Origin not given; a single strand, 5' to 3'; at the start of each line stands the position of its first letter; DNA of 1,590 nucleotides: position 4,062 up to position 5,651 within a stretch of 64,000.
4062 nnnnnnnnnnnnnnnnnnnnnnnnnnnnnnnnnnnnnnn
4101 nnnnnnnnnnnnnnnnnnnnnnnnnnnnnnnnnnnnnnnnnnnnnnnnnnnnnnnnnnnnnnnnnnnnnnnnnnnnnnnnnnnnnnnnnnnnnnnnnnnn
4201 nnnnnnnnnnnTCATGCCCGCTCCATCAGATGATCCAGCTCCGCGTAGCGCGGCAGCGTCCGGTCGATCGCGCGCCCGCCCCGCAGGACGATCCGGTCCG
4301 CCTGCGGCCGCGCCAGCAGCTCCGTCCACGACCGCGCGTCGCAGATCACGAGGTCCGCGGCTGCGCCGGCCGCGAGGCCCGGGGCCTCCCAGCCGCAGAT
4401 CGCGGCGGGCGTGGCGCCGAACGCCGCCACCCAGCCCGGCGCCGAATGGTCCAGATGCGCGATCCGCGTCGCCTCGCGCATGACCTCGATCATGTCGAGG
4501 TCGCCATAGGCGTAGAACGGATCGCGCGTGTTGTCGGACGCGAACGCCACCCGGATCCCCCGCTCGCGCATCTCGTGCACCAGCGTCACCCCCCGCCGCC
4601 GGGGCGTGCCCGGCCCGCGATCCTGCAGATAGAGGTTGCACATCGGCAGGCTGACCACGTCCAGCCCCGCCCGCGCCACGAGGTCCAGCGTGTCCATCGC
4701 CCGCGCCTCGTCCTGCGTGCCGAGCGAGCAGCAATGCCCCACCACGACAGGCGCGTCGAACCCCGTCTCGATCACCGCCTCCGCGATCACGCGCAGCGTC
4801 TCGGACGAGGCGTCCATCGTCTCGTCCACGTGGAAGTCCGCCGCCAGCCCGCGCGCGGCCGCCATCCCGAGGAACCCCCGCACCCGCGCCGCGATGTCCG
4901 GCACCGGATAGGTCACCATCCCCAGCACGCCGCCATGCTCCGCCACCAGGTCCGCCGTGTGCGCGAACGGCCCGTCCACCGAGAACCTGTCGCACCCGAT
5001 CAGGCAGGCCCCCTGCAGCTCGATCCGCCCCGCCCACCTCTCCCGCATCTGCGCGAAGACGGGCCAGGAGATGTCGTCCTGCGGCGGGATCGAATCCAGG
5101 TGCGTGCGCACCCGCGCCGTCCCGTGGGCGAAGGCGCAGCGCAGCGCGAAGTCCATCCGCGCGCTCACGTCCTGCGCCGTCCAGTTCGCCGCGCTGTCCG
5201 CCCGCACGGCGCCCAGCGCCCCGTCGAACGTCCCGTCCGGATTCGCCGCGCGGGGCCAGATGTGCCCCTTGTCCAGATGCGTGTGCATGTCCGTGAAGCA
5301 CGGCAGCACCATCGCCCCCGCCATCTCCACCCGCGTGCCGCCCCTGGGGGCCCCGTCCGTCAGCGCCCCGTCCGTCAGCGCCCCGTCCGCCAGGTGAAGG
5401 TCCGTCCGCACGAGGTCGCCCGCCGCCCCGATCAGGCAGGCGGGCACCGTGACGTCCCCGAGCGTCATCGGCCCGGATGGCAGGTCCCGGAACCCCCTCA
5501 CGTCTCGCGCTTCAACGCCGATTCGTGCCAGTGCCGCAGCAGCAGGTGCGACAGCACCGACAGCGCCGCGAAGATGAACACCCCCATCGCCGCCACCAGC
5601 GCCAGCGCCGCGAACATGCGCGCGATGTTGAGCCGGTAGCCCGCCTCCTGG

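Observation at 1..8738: Putative N-heterocycle (creatinine/pyrimidine-like) catabolic island with its own ABC importer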

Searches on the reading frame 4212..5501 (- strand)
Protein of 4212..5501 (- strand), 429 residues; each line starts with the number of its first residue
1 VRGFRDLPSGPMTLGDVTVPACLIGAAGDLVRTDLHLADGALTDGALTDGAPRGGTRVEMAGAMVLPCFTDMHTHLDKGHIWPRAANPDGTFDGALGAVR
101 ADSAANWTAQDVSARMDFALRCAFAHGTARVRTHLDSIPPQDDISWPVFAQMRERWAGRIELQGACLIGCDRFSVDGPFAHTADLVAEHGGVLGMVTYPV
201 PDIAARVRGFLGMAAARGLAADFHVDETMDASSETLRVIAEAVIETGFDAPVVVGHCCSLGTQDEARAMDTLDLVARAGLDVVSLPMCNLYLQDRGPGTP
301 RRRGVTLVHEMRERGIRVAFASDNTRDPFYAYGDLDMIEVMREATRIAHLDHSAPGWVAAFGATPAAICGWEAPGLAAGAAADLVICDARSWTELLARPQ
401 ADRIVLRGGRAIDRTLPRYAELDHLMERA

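Call 10: search_protein_families(library=pfam, proteins=[window:4212-5501:-])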
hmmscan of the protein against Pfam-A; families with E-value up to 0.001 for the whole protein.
window:4212-5501:- (429 aa): 2 families
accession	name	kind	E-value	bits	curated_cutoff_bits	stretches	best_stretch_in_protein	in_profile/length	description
PF07969.17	Amidohydro_3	-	3.4e-26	93.2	29.7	2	211-403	268-462/472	Amidohydrolase family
PF01979.26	Amidohydro_1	-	1.4e-08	34.8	25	1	64-393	1-321/345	Amidohydrolase family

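Call 11: search_protein_families(library=ncbifam, proteins=[window:4212-5501:-])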
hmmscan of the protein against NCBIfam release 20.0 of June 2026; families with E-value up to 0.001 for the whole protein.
window:4212-5501:- (429 aa): 8 families
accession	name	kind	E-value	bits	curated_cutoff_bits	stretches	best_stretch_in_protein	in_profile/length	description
NF005759.0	PRK07583.1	equivalog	2.1e-179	596.8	403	1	12-428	13-437/438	cytosine deaminase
NF005748.0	PRK07572.1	subfamily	4.1e-46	157.9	438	1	54-423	38-411/426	cytosine deaminase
NF004636.0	PRK05985.1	subfamily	7e-31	107.4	408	1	32-415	17-391/398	amidohydrolase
NF006685.0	PRK09230.1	subfamily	7.3e-29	100.4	483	2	219-421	209-413/426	cytosine deaminase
NF005365.0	PRK06886.1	equivalog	1.1e-14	54.3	340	1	106-354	61-311/327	hypothetical protein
NF005312.0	PRK06846.1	subfamily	1.3e-14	53.9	447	1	211-413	214-406/412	amidohydrolase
TIGR01224.1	hutI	equivalog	2.9e-06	26.4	298.15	0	271-402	247-366/377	imidazolonepropionase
NF006056.0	PRK08204.1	subfamily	0.00071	18.5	391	0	26-114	18-103/449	hypothetical protein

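Call 12: search_solved_structures(query=window:4212-5501:-, max_evalue=0.00001, show_alignments=1)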
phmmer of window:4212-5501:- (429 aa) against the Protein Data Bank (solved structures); distinct sequences matched with E-value up to 0.00001: 13.
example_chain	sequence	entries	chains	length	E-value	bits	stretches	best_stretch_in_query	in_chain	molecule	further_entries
4r7w_A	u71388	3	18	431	2.8e-29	105.5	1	57-412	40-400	Cytosine deaminase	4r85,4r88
1k6w_A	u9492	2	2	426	3.4e-27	98.7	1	34-419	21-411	Cytosine Deaminase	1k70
3o7u_A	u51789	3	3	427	3.4e-27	98.7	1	34-419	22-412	Cytosine deaminase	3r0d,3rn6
1r9z_A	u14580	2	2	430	3.4e-27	98.7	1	34-419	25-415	Cytosine deaminase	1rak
1r9x_A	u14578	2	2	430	4.7e-27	98.2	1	34-419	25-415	Cytosine deaminase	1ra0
1r9y_A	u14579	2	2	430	8.9e-27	97.3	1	34-419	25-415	Cytosine deaminase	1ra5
3g77_A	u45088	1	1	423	1.3e-26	96.7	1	34-419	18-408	Cytosine deaminase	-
6nbo_A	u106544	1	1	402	1.5e-15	60.2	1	48-414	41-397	N-isopropylammelide isopropylaminohydrolase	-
2qt3_A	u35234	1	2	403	8.3e-08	34.8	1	57-412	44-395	N-isopropylammelide isopropyl amidohydrolase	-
4cqb_A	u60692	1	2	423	9.9e-08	34.5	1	57-412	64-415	N-ISOPROPYLAMMELIDE ISOPROPYL AMIDOHYDROLASE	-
4cqc_A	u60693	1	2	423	1.3e-07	34.1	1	57-412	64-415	N-ISOPROPYLAMMELIDE ISOPROPYL AMIDOHYDROLASE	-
5akq_A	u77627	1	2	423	4.9e-07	32.2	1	57-412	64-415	N-ISOPROPYLAMMELIDE ISOPROPYL AMIDOHYDROLASE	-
4cqd_A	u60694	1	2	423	9.5e-07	31.3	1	57-412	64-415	N-ISOPROPYLAMMELIDE ISOPROPYL AMIDOHYDROLASE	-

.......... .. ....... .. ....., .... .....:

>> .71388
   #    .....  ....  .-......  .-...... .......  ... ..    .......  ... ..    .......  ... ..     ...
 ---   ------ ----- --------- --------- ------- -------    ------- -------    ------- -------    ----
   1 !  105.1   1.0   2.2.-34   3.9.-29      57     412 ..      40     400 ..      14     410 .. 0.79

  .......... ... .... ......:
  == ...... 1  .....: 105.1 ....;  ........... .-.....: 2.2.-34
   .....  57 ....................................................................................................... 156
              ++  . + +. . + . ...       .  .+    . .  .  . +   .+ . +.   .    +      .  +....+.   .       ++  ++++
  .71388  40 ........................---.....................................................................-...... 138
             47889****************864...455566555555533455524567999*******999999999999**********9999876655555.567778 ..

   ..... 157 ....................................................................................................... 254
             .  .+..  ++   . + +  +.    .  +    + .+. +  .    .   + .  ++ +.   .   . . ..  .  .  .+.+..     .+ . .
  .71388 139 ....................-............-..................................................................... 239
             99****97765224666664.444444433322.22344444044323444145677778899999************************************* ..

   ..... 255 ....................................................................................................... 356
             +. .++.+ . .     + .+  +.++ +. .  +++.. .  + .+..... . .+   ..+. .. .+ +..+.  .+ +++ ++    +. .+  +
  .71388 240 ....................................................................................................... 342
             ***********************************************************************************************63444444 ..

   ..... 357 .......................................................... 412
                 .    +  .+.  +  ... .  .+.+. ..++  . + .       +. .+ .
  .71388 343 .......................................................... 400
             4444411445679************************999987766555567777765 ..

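Call 17: find_homologous_proteins(query=window:4212-5501:-, max_evalue=1e-20)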
Query window:4212-5501:- (429 aa): 7998 proteins with E <= 1e-20 among 8000 candidates; the best 120 are listed.
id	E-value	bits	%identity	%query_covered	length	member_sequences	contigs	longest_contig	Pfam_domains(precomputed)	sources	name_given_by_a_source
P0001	3.1e-241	819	86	100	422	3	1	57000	PF07969.18,PF01979.27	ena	-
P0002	4.8e-241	818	85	100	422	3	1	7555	PF07969.18,PF01979.27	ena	-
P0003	1.9e-238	810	86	99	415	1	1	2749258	PF07969.18,PF01979.27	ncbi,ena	-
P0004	9.5e-211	718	76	99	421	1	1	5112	PF07969.18,PF01979.27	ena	-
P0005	7.2e-209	712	76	99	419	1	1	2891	PF07969.18,PF01979.27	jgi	jgi:cytosine deaminase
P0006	1.5e-208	711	75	99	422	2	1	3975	PF07969.18,PF01979.27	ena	-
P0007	6.2e-207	706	76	99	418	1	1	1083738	PF07969.18,PF01979.27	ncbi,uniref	ncbi:cytosine deaminase [Jannaschia sp. 2305UL9-9]|uniref:cytosine deaminase n=1 Tax=Jannaschia sp. 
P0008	1.1e-206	705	75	99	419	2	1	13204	PF07969.18,PF01979.27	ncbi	ncbi:MAG: cytosine deaminase [Pseudomonadota bacterium]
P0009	1.2e-205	702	74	99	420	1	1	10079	PF07969.18,PF01979.27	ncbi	ncbi:MAG: cytosine deaminase [Jannaschia sp.]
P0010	6.1e-205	699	75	99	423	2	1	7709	PF07969.18,PF01979.27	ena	-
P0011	5.3e-203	693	73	99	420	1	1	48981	PF07969.18,PF01979.27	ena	-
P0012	1.1e-202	692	73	99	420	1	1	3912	PF07969.18,PF01979.27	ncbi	ncbi:MAG: cytosine deaminase [Pseudomonadota bacterium]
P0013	7.2e-202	689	74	99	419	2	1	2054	PF07969.18,PF01979.27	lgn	-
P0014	9.8e-202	689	73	99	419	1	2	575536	PF07969.18,PF01979.27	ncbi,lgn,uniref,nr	ncbi:amidohydrolase [Jannaschia pagri]|uniref:Amidohydrolase n=1 Tax=Jannaschia pagri TaxID=2829797 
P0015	1.9e-201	688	72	99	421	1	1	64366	PF07969.18,PF01979.27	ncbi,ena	-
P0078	9.7e-195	666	69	99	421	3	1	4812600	PF07969.18,PF01979.27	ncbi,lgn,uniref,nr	ncbi:hypothetical protein OAN307_c18720 [Octadecabacter antarcticus 307]|uniref:Amidohydrolase 3 dom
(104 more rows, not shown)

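Call 19: find_encoding_contigs(protein=P0003, flank=10000, max_places=2)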
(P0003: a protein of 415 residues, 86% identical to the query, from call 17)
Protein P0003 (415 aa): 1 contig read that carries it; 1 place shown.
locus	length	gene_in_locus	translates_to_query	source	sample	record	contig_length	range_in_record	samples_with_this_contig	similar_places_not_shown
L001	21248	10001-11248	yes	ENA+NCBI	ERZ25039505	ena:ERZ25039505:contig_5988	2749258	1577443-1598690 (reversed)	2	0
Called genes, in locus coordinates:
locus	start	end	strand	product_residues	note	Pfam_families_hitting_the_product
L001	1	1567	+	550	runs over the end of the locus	PF00496:SBP_bac_5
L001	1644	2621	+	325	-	PF19300:BPD_transp_1_N, PF00528:BPD_transp_1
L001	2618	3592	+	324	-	PF12911:OppC_N, PF00528:BPD_transp_1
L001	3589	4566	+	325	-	PF00005:ABC_tran, PF08352:oligo_HPY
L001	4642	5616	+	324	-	PF00005:ABC_tran, PF08352:oligo_HPY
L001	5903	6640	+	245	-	-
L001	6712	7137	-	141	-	PF01042:Ribonuc_L-PSP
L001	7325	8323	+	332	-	PF09084:NMT1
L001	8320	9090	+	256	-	PF00005:ABC_tran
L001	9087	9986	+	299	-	PF00528:BPD_transp_1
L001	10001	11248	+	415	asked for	PF01979:Amidohydro_1, PF07969:Amidohydro_3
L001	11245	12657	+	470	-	PF01565:FAD_binding_4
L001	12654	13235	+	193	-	PF02525:Flavodoxin_2, PF03358:FMN_red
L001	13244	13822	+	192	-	PF02525:Flavodoxin_2, PF03358:FMN_red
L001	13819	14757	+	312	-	PF14226:DIOX_N, PF03171:2OG-FeII_Oxy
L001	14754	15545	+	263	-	PF02633:Creatininase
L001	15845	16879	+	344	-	PF13531:SBP_bac_11, PF01547:SBP_bac_1, PF13416:SBP_bac_8, PF13343:SBP_bac_6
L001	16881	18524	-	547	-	PF00528:BPD_transp_1 (weak)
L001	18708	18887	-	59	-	PF03884:YacG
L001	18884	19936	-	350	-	PF10150:RNase_E_G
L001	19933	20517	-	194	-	PF02545:Maf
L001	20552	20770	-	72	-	PF01176:eIF-1a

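Call 20: find_encoding_contigs(protein=P0078, flank=10000, max_places=2)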
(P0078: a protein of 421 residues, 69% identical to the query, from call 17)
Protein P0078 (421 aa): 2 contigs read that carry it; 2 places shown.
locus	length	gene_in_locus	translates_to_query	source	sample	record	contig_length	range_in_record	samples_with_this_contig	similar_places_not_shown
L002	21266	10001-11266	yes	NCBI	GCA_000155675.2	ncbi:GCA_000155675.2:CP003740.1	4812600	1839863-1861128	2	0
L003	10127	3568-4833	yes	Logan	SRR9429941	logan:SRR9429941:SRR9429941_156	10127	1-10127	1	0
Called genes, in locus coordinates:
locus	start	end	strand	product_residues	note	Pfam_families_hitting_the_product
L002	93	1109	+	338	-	-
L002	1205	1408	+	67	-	-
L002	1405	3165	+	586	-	-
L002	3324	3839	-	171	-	-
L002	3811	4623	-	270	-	PF00561:Abhydrolase_1, PF12697:Abhydrolase_6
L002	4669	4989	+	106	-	-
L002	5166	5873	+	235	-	PF13610:DDE_Tnp_IS240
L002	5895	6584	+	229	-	PF13148:DUF3987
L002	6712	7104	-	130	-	PF01042:Ribonuc_L-PSP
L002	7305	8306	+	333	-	PF09084:NMT1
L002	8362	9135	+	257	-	PF00005:ABC_tran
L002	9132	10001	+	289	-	PF00528:BPD_transp_1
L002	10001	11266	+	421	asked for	PF01979:Amidohydro_1 (weak), PF07969:Amidohydro_3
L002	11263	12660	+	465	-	PF01565:FAD_binding_4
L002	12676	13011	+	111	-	PF02525:Flavodoxin_2, PF03358:FMN_red (weak)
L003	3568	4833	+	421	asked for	PF01979:Amidohydro_1 (weak), PF07969:Amidohydro_3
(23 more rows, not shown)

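Call 24: find_related_loci(query=A1, collection=genome_contigs, flank=10000)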
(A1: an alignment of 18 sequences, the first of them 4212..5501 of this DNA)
Query A1 (429 aa) in genome_contigs; peptide patterns used: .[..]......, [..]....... (x = any residue, [..] = any of these).
599 stretches matched a pattern (row limit reached: there are more); 584 encode a relative of the query (tblastn E <= 1e-3); the best 80 are kept; 80 distinct loci.
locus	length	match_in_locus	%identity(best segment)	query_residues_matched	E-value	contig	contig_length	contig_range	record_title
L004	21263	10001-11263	86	1-429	0e+0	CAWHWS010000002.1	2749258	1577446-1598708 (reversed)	MAG: uncultured Alphaproteobacteria bacterium isolate MFD03250.bin.1.113 genome assembly, contig: contig_5988, whole gen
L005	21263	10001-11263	70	1-428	0e+0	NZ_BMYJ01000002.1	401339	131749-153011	Neogemmobacter tilapiae strain KCTC 23310 sequence02, whole genome shotgun sequence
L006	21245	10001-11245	70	4-426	0e+0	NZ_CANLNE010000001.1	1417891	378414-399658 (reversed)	Uncultured Roseobacter sp. isolate 741-3Z.fasta NODE_1, whole genome shotgun sequence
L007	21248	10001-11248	73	4-426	0e+0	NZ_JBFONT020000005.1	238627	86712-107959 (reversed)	Aestuariibius sp. 2305UL40-4 NODE_5_length_238627_cov_15.492105, whole genome shotgun sequence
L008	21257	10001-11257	71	4-427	0e+0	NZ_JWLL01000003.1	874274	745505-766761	Tateyamaria sp. ANG-S1 contig_3, whole genome shotgun sequence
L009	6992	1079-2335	70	4-427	0e+0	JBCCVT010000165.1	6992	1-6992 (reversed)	MAG: Pseudomonadota bacterium isolate P01_E01_bin.44 k141_477851_length_6992_cov_59.9078, whole genome shotgun sequence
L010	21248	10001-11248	72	4-427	0e+0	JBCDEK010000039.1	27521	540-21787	MAG: Pseudomonadota bacterium isolate P01_G01_bin.62 k141_2320077_length_27521_cov_33.9736, whole genome shotgun sequenc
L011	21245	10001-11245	70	4-426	0e+0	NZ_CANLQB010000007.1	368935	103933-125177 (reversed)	Uncultured Roseobacter sp. isolate 930.fasta NODE_7, whole genome shotgun sequence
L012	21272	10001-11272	70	1-426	0e+0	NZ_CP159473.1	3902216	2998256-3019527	Rhodophyticola porphyridii strain ac11 chromosome, complete genome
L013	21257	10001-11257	70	4-429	0e+0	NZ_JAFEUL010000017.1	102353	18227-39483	Actibacterium sp. 188UL27-1 contig17, whole genome shotgun sequence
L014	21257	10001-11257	70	4-429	0e+0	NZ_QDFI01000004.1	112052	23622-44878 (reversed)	Meridianimarinicoccus zhengii strain LMIT002 Scaffold4, whole genome shotgun sequence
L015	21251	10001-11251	69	4-427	0e+0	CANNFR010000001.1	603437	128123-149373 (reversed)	uncultured Rhodobacteraceae bacterium isolate 2-1044.fasta genome assembly, contig: NODE_1, whole genome shotgun sequenc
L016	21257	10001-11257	71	3-427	0e+0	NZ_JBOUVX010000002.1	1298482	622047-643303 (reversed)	Palleronia sp. KMU-117 2, whole genome shotgun sequence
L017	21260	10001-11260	70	1-426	0e+0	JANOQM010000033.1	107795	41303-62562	MAG: Rhodobacterales bacterium isolate VAR_4_metabat_340_sub VAR_4_k141_788300, whole genome shotgun sequence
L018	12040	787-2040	68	4-428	0e+0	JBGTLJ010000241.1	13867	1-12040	MAG: Oceaniglobus sp. isolate JTS-RE334 k141_9614883, whole genome shotgun sequence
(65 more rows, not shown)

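Call 33: search_protein_families(library=pfam, proteins=[L001:11245-12657:+, L001:13244-13822:+, L001:5903-6640:+, L001:15845-16879:+], max_evalue=0.01)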
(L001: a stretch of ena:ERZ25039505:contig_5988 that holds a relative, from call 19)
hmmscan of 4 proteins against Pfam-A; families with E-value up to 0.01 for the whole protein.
L001:11245-12657:+ (470 aa): 1 family
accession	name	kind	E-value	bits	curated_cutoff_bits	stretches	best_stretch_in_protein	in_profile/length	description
PF01565.28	FAD_binding_4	-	4.7e-25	88.3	26.4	1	54-186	2-132/139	FAD binding domain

L001:13244-13822:+ (192 aa): 2 families
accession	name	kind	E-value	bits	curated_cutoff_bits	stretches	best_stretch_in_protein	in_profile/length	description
PF02525.22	Flavodoxin_2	-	1.2e-30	107.1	27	1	2-135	6-140/198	Flavodoxin-like fold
PF03358.20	FMN_red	-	3.3e-09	36.9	24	1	3-97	7-96/152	NADPH-dependent FMN reductase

L001:5903-6640:+ (245 aa): 0 families

L001:15845-16879:+ (344 aa): 4 families
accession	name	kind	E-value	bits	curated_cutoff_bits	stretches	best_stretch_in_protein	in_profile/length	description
PF13343.11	SBP_bac_6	-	6.7e-20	72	24.6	1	77-302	2-220/245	Bacterial extracellular solute-binding protein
PF13416.11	SBP_bac_8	-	5.3e-18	66.2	27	1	45-314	3-274/279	Bacterial extracellular solute-binding protein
PF01547.30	SBP_bac_1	-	3e-17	64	26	1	44-289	13-306/307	Bacterial extracellular solute-binding protein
PF13531.11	SBP_bac_11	-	5e-10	40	25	1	43-292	15-221/227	Bacterial extracellular solute-binding protein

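Call 34: search_protein_families(library=ncbifam, proteins=[L001:11245-12657:+, L001:13244-13822:+, L001:5903-6640:+, L001:15845-16879:+], max_evalue=0.01)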
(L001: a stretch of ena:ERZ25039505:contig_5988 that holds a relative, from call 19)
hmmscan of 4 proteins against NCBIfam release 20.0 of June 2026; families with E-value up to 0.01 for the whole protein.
L001:11245-12657:+ (470 aa): 7 families
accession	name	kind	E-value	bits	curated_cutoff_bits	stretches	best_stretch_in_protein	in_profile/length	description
TIGR00387.1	glcD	equivalog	3.9e-20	72.1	567.9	1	56-240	1-192/413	glycolate oxidase subunit GlcD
NF008408.0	PRK11230.1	equivalog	1.3e-16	60.2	897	1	55-241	58-250/499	glycolate oxidase subunit GlcD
NF049975.1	2HglutDHaseYdiJ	equivalog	4.3e-09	34.7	1350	1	55-188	54-188/1018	D-2-hydroxyglutarate dehydrogenase YdiJ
NF008439.0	PRK11282.1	equivalog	7.8e-09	34.8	284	1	63-224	9-175/358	glycolate oxidase subunit GlcE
NF010480.0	PRK13905.1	equivalog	3.3e-06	26.2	259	1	50-193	31-172/303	UDP-N-acetylmuramate dehydrogenase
TIGR01678.1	FAD_lactone_ox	subfamily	0.0019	17.2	396.8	1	51-224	13-183/438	sugar 1,4-lactone oxidase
NF008387.0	PRK11183.1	equivalog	0.0053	15.4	391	1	48-162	40-160/570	D-lactate dehydrogenase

L001:13244-13822:+ (192 aa): 6 families
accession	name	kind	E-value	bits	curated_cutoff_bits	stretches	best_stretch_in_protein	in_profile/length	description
NF007280.0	PRK09739.1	equivalog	6.7e-24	84.6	162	1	1-104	8-112/199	NAD(P)H oxidoreductase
NF002044.1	PRK00871.1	equivalog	1.1e-12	47.6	210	1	62-136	45-112/170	glutathione-regulated potassium-efflux system oxidoreductase KefF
NF003430.0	PRK04930.1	equivalog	7.6e-08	31.9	240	1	2-106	11-96/184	glutathione-regulated potassium-efflux system ancillary protein KefG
NF005501.0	PRK07116.1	subfamily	0.0025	17.3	198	1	51-96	57-102/161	flavodoxin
NF005389.0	PRK06934.1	equivalog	0.0045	16.3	172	1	60-96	117-154/221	flavodoxin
NF002370.0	PRK01355.1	subfamily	0.0084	15.6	143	1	66-135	72-141/199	FMN-dependent NADH-azoreductase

L001:5903-6640:+ (245 aa): 0 families

L001:15845-16879:+ (344 aa): 5 families
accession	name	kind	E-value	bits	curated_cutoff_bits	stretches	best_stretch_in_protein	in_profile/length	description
NF011620.1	PRK15046.1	equivalog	1.7e-21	76.4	310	1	11-324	7-313/334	2-aminoethylphosphonate ABC transporter substrate-binding protein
TIGR01254.1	sfuA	subfamily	1e-16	61.1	93.4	1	34-309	9-276/306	thiamine ABC transporter substrate-binding protein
TIGR03227.1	PhnS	equivalog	9.6e-14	51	395.3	1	9-292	15-292/360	2-aminoethylphosphonate ABC transporter substrate-binding protein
TIGR01276.1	thiB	equivalog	3.3e-09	36.4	317.15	1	63-152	57-144/324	thiamine ABC transporter substrate binding subunit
TIGR03261.1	phnS2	equivalog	1.1e-05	24.7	392.75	1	46-292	40-279/334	putative 2-aminoethylphosphonate ABC transporter substrate-binding protein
